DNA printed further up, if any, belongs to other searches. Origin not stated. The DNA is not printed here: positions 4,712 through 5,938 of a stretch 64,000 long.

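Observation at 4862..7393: G+C-rich three-gene operon: PRTase, P-loop kinase-like, Pol-beta nucleotidyltransferase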

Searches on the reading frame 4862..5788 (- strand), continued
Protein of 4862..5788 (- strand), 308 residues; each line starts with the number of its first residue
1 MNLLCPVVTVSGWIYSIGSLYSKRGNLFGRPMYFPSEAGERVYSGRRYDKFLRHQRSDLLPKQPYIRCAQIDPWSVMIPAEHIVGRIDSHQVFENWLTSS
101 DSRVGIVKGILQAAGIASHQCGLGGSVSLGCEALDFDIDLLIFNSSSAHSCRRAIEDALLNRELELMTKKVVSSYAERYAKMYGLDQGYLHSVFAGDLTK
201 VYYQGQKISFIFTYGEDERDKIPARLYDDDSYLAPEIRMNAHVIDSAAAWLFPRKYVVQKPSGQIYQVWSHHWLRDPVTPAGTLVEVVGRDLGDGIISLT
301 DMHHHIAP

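Call 45: find_encoding_contigs(protein=P0176, flank=7000, max_places=2)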
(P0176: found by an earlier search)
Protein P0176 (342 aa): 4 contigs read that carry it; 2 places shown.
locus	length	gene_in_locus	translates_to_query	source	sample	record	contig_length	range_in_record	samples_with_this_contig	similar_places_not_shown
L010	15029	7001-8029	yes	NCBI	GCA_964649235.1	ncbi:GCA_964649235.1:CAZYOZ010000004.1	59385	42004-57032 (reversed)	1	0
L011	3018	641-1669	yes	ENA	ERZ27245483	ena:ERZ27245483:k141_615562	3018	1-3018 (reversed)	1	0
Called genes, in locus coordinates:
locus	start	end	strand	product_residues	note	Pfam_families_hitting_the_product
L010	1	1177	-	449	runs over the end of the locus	PF00202:Aminotran_3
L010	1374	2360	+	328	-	PF00296:Bac_luciferase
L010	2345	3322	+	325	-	PF00296:Bac_luciferase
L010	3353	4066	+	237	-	PF07155:ECF-ribofla_trS (weak)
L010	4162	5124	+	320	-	PF01874:CitG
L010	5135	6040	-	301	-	PF01996:F420_ligase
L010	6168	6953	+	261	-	PF02655:ATP-grasp_3 (weak), PF08443:RimK, PF02222:ATP-grasp (weak), PF02955:GSH-S_ATP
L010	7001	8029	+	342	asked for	-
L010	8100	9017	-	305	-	PF01913:FTR, PF02741:FTR_C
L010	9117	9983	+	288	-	PF01993:MTD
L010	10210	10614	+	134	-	PF01568:Molydop_binding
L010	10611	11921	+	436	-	PF00384:Molybdopterin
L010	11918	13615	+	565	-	PF01979:Amidohydro_1 (faint), PF07969:Amidohydro_3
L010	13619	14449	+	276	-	PF01493:GXGXG (faint)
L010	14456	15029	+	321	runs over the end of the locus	PF02289:MCH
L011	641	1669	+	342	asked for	-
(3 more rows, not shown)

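Call 46: find_encoding_contigs(protein=P0042, flank=7000, max_places=2)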
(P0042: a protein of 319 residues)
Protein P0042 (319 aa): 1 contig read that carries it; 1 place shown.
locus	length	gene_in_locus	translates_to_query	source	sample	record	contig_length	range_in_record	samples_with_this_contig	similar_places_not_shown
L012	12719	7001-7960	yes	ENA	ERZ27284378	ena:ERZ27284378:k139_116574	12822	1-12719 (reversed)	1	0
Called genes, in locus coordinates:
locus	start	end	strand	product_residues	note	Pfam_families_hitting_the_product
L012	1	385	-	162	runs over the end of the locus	?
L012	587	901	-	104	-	-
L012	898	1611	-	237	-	-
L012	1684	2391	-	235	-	-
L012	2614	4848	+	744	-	PF01326:PPDK_N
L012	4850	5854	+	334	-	PF00044:Gp_dh_N, PF02800:Gp_dh_C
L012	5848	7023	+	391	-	PF04101:Glyco_tran_28_C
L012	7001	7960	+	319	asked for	PF01909:NTP_transf_2 (weak)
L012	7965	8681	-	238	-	PF00535:Glycos_transf_2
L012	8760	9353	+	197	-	PF01966:HD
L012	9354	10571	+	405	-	PF01406:tRNA-synt_1e, PF09334:tRNA-synt_1g, PF00133:tRNA-synt_1, PF09334:tRNA-synt_1g (weak)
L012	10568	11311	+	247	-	PF01209:Ubie_methyltran (weak), PF13489:Methyltransf_23, PF08241:Methyltransf_11, PF08242:Methyltransf_12 (weak), PF13847:Methyltransf_31 (weak), PF13649:Methyltransf_25 (weak)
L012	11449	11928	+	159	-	PF00881:Nitroreductase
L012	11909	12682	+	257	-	PF10026:DUF2268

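Call 48: list_cluster_members(proteins=[P0027, P0028, P0029, P0030, P0031, P0032, P0033, P0035, P0036, P0037])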
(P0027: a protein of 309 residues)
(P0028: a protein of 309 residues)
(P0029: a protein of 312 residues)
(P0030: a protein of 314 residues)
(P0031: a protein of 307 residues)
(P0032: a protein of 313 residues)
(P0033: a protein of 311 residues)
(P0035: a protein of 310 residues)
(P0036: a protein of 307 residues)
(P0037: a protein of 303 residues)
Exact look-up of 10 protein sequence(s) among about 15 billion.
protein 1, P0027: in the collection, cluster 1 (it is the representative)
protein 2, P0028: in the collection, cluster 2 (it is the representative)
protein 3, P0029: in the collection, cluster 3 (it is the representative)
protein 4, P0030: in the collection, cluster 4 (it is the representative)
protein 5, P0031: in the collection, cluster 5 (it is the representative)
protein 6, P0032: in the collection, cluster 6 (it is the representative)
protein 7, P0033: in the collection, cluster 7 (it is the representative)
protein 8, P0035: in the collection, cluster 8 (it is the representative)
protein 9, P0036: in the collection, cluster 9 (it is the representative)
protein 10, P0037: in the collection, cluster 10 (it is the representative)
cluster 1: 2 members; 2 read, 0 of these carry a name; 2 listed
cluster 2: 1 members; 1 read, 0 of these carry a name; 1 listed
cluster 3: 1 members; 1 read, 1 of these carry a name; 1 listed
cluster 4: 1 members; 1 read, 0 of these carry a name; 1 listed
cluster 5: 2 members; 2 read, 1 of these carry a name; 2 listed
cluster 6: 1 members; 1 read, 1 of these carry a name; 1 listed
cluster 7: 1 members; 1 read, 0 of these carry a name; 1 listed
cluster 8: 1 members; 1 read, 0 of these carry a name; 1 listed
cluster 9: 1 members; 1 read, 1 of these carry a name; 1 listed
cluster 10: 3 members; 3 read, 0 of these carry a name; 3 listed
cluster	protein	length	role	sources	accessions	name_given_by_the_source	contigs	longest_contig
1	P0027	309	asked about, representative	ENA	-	-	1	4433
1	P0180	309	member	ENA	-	-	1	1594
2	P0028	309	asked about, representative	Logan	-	-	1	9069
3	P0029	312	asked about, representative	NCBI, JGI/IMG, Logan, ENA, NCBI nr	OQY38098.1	MAG: hypothetical protein B6229_06750 [Spirochaetaceae bacterium 4572_7]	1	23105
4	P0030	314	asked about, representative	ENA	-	-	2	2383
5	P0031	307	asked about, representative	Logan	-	-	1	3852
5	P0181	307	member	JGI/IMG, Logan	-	predicted nucleotidyltransferase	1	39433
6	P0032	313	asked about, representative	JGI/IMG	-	predicted nucleotidyltransferase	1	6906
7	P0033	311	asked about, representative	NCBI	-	-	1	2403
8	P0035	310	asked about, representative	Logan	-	-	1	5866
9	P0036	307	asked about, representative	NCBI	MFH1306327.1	MAG: hypothetical protein ABIH83_01560 [Candidatus Micrarchaeota archaeon]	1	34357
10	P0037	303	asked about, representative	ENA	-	-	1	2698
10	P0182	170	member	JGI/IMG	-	-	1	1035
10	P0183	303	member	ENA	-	-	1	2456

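Call 49: find_encoding_contigs(protein=P0029, flank=7000, max_places=1)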
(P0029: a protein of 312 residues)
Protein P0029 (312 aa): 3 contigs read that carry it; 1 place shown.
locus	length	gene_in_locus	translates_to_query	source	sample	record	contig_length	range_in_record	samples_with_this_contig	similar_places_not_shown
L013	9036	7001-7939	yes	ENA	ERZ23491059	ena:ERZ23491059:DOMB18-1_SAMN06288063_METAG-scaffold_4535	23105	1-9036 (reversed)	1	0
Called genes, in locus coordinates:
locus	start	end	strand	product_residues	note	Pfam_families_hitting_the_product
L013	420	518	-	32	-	-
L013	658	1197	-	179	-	-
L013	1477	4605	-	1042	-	-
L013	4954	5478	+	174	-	-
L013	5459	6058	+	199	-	-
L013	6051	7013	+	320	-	PF13238:AAA_18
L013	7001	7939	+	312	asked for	-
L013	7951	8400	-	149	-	PF00293:NUDIX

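Call 50: find_encoding_contigs(protein=P0181, flank=7000, max_places=1)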
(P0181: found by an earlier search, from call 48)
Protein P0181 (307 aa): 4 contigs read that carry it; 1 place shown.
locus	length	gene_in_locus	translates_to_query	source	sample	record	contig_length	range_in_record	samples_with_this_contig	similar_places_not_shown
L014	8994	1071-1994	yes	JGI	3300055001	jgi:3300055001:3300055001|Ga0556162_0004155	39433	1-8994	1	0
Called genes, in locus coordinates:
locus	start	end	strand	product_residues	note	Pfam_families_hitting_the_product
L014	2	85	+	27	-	?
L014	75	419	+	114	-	-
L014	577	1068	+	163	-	-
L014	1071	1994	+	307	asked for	-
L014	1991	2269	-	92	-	PF00293:NUDIX (weak)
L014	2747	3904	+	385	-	-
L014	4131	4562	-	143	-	-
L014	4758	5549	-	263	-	PF00583:Acetyltransf_1, PF13508:Acetyltransf_7, PF08445:FR47 (weak)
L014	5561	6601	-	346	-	PF02016:Peptidase_S66, PF17676:Peptidase_S66C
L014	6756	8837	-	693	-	-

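Call 51: find_encoding_contigs(protein=P0036, flank=7000, max_places=1)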
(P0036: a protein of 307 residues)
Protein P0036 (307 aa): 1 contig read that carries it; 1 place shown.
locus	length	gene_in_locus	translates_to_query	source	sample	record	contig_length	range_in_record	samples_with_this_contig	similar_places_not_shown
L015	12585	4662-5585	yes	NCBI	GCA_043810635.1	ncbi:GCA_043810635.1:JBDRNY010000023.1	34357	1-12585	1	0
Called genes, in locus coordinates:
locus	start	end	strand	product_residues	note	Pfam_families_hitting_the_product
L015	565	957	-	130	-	PF01850:PIN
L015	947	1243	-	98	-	-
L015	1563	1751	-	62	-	-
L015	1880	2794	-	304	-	-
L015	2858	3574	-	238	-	PF01163:RIO1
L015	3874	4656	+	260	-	PF01209:Ubie_methyltran (weak), PF13489:Methyltransf_23, PF13847:Methyltransf_31, PF08241:Methyltransf_11, PF08242:Methyltransf_12, PF13649:Methyltransf_25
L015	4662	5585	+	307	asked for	-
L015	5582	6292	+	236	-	-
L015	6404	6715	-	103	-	-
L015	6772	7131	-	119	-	PF01176:eIF-1a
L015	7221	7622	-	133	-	PF01873:eIF-5_eIF-2B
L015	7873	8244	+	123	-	PF08984:DUF1858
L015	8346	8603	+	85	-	-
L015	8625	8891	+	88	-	-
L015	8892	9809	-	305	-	-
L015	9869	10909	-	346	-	PF01916:DS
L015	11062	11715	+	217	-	PF00834:Ribul_P_3_epim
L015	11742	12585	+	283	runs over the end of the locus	PF00456:Transketolase_N, PF13292:DXP_synthase_N, PF00676:E1_dh, PF09364:XFP_N (weak)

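Call 66: find_related_loci(query=A1, collection=viral_contigs, flank=8000)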
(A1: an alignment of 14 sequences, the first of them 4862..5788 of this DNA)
Query A1 (308 aa) in viral_contigs; peptide patterns used: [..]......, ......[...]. (x = any residue, [..] = any of these).
59 stretches matched a pattern, but none encodes a relative of the query by tblastn (E <= 1e-3).

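Call 71: find_related_loci(query=A9, collection=genome_contigs, flank=5000)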
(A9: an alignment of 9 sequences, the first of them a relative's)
Query A9 (342 aa) in genome_contigs; peptide patterns used: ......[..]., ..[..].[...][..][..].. (x = any residue, [..] = any of these).
600 stretches matched a pattern (row limit reached: there are more); 520 encode a relative of the query (tblastn E <= 1e-3); the best 80 are kept; 80 distinct loci.
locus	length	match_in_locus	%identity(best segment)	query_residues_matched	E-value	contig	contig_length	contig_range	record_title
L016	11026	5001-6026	100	1-342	0e+0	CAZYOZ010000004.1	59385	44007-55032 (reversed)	MAG TPA_asm: uncultured Candidatus Bathyarchaeia archaeon isolate SRP231805_co2_295 genome assembly, contig: NODE_117_le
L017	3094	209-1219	62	4-342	5e-145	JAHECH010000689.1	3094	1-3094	MAG: Deltaproteobacteria bacterium isolate Ww165 NODE_126353_length_3094_cov_2.629667, whole genome shotgun sequence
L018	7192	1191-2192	52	6-339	1e-112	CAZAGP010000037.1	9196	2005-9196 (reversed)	MAG TPA_asm: uncultured Candidatus Bathyarchaeia archaeon isolate SRP140028_co1_409 genome assembly, contig: k141_233796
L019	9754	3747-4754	44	2-338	4e-100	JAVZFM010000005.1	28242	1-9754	MAG: Candidatus Bathyarchaeia archaeon isolate DRTY-6_201803_bins_58 DRTY-6_201803_bins_58_scaffold_5, whole genome shot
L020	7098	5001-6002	48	1-335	5e-97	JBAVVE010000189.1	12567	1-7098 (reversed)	MAG: Candidatus Bathyarchaeia archaeon isolate MFD01647_ilm_asm_bin14 k127_18336, whole genome shotgun sequence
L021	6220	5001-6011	46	1-336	5e-96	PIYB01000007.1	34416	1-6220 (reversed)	MAG: Candidatus Bathyarchaeota archaeon isolate M8_bin162 bin162_scaffold325, whole genome shotgun sequence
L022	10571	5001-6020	47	2-340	6e-96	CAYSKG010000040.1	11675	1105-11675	MAG TPA_asm: uncultured Candidatus Bathyarchaeia archaeon isolate binchicken_co184_659 genome assembly, contig: NODE_106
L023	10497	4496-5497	45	4-336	7e-95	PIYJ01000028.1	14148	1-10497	MAG: Candidatus Bathyarchaeota archaeon isolate M10_bin190 bin1901_scaffold2389, whole genome shotgun sequence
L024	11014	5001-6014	43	5-340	9e-95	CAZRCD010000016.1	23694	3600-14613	MAG TPA_asm: uncultured Candidatus Bathyarchaeia archaeon isolate binchicken_co262_240 genome assembly, contig: NODE_212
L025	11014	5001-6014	45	2-337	2e-94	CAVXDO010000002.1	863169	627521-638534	MAG: Candidatus Bathyarchaeota archaeon isolate MFD04408.bin.1.92 genome assembly, contig: contig_16716, whole genome sh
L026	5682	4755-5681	50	6-312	4e-94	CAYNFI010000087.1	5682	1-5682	MAG TPA_asm: uncultured Candidatus Bathyarchaeia archaeon isolate binchicken_co318_43 genome assembly, contig: NODE_1412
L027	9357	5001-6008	43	4-340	9e-91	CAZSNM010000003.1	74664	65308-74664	MAG TPA_asm: uncultured Candidatus Bathyarchaeia archaeon isolate SRP104967_co1_100 genome assembly, contig: NODE_80_len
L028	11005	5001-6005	45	5-337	3e-93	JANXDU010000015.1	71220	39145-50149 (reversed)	MAG: Candidatus Bathyarchaeota archaeon isolate SKYB16 k141_415010, whole genome shotgun sequence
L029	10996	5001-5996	46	8-337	1e-92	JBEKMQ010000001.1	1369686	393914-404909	MAG: Candidatus Bathyarchaeia archaeon isolate SPRUCE 398 SPRUCE_398_1, whole genome shotgun sequence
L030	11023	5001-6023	45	1-339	6e-93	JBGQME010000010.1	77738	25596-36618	MAG: Candidatus Bathyarchaeia archaeon isolate OBJ2_061818_150_25 k141_1141062_length_77738_cov_25.9904, whole genome sh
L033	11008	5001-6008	46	4-337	2e-92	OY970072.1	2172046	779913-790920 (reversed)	MAG: Candidatus Bathyarchaeota archaeon isolate MFD04408.bin.c.3 genome assembly, chromosome: 1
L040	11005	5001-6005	45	7-337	5e-91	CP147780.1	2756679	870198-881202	MAG: Candidatus Atabeyarchaeum deiterrae isolate SRVP18_Atabeyarchaeia-2 chromosome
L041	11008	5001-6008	42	4-337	1e-90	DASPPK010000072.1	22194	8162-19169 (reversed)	MAG TPA_asm: Candidatus Acidiferrales bacterium isolate SMAG_U12171 k141_346368, whole genome shotgun sequence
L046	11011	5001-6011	45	1-336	4e-90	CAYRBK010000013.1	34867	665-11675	MAG TPA_asm: uncultured Candidatus Bathyarchaeia archaeon isolate binchicken_co124_317 genome assembly, contig: NODE_382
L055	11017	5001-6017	44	1-337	2e-89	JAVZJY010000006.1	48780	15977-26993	MAG: Candidatus Bathyarchaeia archaeon isolate DRTY-6_201907_bins_103 DRTY-6_201907_bins_103_scaffold_6, whole genome sh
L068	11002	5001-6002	44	7-337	3e-88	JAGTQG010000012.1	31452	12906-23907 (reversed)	MAG: Candidatus Bathyarchaeota archaeon isolate JZ_bin_7 JZ_bin_7_NODE_12, whole genome shotgun sequence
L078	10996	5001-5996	43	8-337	3e-87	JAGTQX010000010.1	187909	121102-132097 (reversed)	MAG: Candidatus Bathyarchaeota archaeon isolate DRTY-6_2_bin_115 DRTY-6_2_bin_115_NODE_10, whole genome shotgun sequence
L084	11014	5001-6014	42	2-337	2e-86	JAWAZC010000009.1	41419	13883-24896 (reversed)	MAG: Candidatus Bathyarchaeia archaeon isolate ZZQ_201803_bins_67 ZZQ_201803_bins_67_scaffold_9, whole genome shotgun se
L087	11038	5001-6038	43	1-337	8e-86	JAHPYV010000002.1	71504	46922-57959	MAG: Promethearchaeati archaeon isolate LC30 NODE_69_length_71504_cov_5.994598, whole genome shotgun sequence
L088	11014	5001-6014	42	1-337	1e-85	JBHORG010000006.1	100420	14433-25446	Thermoproteota archaeon isolate SAG AM-311-L02 NODE_6_length_100420_cov_21.712739, whole genome shotgun sequence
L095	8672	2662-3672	41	4-339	1e-84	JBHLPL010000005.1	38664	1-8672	MAG: Promethearchaeota archaeon isolate H2M.186 H2M.186@585, whole genome shotgun sequence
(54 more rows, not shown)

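Call 74: search_protein_families(library=pfam, proteins=[L030:2984-3943:-, L084:4179-4991:+, L078:8211-8693:+, L084:1642-2049:-, L033:9360-10529:-, L041:8688-9224:+, L068:927-2390:-, L046:6010-7062:-, L055:7089-8072:-, L016:4069-4953:+], max_evalue=0.001)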
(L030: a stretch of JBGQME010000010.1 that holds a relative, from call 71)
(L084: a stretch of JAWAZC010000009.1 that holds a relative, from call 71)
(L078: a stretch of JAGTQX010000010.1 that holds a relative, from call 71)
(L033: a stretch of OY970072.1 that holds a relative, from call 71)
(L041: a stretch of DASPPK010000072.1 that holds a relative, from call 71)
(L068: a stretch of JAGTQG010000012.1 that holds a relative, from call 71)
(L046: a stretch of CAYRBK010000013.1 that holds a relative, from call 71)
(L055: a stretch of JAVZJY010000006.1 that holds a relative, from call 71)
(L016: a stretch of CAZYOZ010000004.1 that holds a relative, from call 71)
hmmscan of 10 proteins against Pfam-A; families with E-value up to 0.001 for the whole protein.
L030:2984-3943:- (319 aa): 1 family
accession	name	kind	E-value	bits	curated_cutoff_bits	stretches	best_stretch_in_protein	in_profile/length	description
PF01874.21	CitG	-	1.1e-66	225.8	27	1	16-311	2-283/284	ATP:dephospho-CoA triphosphoribosyl transferase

L084:4179-4991:+ (270 aa): 2 families
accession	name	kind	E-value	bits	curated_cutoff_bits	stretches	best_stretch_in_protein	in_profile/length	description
PF07155.17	ECF-ribofla_trS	-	2e-07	31.6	26.7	1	2-101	1-97/172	ECF-type riboflavin transporter, S component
PF12822.12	ECF_trnsprt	-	7.9e-05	23.2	30.7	1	7-156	2-155/169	ECF transporter, substrate-specific component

L078:8211-8693:+ (160 aa): 1 family
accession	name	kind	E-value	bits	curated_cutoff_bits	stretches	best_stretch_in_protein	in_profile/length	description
PF13463.12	HTH_27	-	0.0001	22.9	22.2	0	52-95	22-63/68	Winged helix DNA-binding domain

L084:1642-2049:- (135 aa): 1 family
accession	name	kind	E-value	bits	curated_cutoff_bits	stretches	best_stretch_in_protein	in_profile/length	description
PF01568.27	Molydop_binding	-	1.2e-18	67.6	26.8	1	10-109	2-109/110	Molydopterin dinucleotide binding domain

L033:9360-10529:- (389 aa): 12 families
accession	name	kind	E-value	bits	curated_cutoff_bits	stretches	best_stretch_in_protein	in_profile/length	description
PF00004.35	AAA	-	4.3e-37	127.9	21.2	1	150-284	1-131/131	ATPase family associated with various cellular activities (AAA)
PF17862.7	AAA_lid_3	-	5e-10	39.2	27.2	1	306-341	1-36/45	AAA+ lid domain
PF13173.12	AAA_14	-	3.8e-05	24.1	27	1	150-263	5-100/129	AAA domain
PF13401.12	AAA_22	-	5.1e-05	24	27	0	150-222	8-96/130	AAA domain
PF07728.20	AAA_5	-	5.3e-05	23.7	22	1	150-275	2-138/139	AAA domain (dynein-related subfamily)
PF04212.24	MIT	-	6.5e-05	23.4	30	1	10-72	3-65/66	MIT (microtubule interacting and transport) domain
PF05496.18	RuvB_N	-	0.00014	22.1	27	1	150-222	36-96/159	Holliday junction DNA helicase RuvB P-loop domain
PF07724.20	AAA_2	-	0.00022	21.7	27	1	150-245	6-100/166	AAA domain (Cdc48 subfamily)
PF06068.19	TIP49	-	0.00027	20.7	23.8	1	118-191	26-96/347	TIP49 P-loop domain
PF06745.19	ATPase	-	0.0003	20.7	26.6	0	149-165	21-37/231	KaiC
PF13191.12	AAA_16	-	0.00052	21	32.6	0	147-181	24-61/167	AAA ATPase domain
PF09336.16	Vps4_C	-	0.00075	19.9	21.3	0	348-386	22-60/61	Vps4 C terminal oligomerisation domain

L041:8688-9224:+ (178 aa): 1 family
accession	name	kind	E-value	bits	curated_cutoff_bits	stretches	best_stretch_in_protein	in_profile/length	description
PF03205.20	MobB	-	3.7e-26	92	26.6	1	5-125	1-115/133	Molybdopterin guanine dinucleotide synthesis protein B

L068:927-2390:- (487 aa): 1 family
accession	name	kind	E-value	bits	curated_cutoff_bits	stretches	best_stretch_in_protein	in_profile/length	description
PF00384.28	Molybdopterin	-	4.7e-14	52.6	24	2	227-471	139-351/353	Molybdopterin oxidoreductase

L046:6010-7062:- (350 aa): 0 families

L055:7089-8072:- (327 aa): 2 families
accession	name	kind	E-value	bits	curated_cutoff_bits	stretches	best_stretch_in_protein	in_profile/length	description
PF01909.29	NTP_transf_2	-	1.8e-05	25.5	21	1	137-179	14-63/93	Nucleotidyltransferase domain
PF18765.7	Polbeta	-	4.4e-05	24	26.9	1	136-194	12-67/93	Polymerase beta, Nucleotidyltransferase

L016:4069-4953:+ (294 aa): 7 families
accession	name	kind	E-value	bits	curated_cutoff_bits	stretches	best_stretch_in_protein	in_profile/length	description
PF08443.16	RimK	-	7.2e-32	111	21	1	103-288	1-188/188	RimK-like ATP-grasp domain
PF02955.21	GSH-S_ATP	-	4.1e-09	36.6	23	1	120-255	12-155/175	Prokaryotic glutathione synthetase, ATP-grasp domain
PF14397.11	ATPgrasp_ST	-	1.5e-07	31.4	31.4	0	94-163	10-83/278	Sugar-transfer associated ATP-grasp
PF02222.28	ATP-grasp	-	4.6e-07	30.1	27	1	113-268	3-164/179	ATP-grasp domain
PF02655.19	ATP-grasp_3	-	4.2e-06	27.4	23.2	1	104-266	2-156/160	ATP-grasp domain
PF07478.18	Dala_Dala_lig_C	-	0.00022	21.2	24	0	136-269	32-178/204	D-ala D-ala ligase C-terminus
PF18030.7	Rimk_N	-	0.00056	20.6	26.4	0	3-100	1-94/94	RimK PreATP-grasp domain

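Call 79: find_related_loci(query=A1, collection=metagenome_contigs, flank=6000)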
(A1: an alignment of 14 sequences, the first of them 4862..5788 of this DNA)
Query A1 (308 aa) in metagenome_contigs; peptide patterns used: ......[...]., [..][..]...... (x = any residue, [..] = any of these).
528 stretches matched a pattern; 4 encode a relative of the query (tblastn E <= 1e-3); 4 distinct loci.
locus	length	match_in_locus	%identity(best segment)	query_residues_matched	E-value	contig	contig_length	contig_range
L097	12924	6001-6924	67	1-308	7e-142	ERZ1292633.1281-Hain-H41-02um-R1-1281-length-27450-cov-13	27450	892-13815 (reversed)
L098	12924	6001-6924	67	1-308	7e-142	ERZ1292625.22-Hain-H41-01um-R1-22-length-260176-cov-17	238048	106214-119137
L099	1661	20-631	42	101-306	7e-56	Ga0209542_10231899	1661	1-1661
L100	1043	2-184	44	245-306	4e-15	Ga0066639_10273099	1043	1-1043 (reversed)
